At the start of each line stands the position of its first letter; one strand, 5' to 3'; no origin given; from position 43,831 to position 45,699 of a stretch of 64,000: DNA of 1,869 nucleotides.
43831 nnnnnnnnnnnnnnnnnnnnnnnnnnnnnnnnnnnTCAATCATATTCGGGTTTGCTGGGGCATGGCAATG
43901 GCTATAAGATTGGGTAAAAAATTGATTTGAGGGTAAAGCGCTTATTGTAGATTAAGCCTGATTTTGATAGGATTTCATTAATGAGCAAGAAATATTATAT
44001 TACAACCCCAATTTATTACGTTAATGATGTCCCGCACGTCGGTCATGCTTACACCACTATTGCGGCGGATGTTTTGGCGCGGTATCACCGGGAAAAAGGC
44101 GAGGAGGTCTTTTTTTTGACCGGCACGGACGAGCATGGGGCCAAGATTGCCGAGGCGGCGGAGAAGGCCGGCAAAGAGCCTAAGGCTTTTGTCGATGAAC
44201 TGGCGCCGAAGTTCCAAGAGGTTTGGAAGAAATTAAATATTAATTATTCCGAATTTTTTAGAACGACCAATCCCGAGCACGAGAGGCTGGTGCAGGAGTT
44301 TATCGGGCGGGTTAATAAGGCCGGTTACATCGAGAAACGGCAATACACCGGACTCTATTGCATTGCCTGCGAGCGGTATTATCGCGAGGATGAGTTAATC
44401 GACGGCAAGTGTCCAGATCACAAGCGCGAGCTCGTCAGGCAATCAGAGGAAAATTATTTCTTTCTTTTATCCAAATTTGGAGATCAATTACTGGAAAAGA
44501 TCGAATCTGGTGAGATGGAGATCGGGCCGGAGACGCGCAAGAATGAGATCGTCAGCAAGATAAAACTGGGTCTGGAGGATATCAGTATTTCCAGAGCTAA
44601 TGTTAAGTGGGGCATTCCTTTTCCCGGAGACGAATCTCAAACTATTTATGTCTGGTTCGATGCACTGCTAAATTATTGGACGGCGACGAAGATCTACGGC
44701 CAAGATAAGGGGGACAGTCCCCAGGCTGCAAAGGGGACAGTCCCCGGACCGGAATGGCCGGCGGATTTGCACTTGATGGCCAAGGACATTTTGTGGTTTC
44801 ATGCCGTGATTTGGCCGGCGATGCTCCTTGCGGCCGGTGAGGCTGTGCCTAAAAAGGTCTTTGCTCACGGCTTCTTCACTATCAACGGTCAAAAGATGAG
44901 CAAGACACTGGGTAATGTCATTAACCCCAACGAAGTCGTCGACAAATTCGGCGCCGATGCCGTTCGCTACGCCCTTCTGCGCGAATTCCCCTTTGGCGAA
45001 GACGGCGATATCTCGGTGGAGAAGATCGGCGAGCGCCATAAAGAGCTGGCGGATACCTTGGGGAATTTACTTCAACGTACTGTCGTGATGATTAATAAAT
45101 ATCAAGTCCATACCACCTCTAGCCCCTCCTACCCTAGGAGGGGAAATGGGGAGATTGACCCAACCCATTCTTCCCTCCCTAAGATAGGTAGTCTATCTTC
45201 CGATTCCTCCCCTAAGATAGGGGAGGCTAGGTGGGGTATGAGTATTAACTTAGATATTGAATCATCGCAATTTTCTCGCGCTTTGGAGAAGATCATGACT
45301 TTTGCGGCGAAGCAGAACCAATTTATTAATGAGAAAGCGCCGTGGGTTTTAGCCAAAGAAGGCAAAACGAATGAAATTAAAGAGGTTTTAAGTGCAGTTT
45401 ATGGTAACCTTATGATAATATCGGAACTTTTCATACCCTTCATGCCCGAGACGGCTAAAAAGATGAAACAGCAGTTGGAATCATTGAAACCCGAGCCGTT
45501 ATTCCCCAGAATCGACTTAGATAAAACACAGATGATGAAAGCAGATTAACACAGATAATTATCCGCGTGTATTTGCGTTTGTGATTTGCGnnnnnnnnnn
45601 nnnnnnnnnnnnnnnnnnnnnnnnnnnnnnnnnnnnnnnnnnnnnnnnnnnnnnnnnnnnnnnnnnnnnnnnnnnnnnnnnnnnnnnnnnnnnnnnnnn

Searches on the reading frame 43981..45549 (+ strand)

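Call 69: search_protein_families(library=pfam, proteins=[window:43981-45549:+], max_evalue=0.001)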
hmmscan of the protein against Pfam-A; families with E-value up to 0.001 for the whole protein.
window:43981-45549:+ (522 aa): 4 families
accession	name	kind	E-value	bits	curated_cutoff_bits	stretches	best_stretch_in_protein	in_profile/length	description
PF09334.17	tRNA-synt_1g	-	1.6e-104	350.3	20.1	2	154-367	179-390/391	tRNA synthetases class I (M)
PF00133.28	tRNA-synt_1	-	2.3e-29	102.8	22.7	2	3-215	23-244/414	tRNA synthetases class I (I, L, M and V)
PF01406.26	tRNA-synt_1e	-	2.6e-17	63.6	27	2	14-118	19-122/301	tRNA synthetases class I (C) catalytic domain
PF19303.5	Anticodon_3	-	0.00012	22.4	23.5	1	426-501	29-103/152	Anticodon binding domain of methionyl tRNA ligase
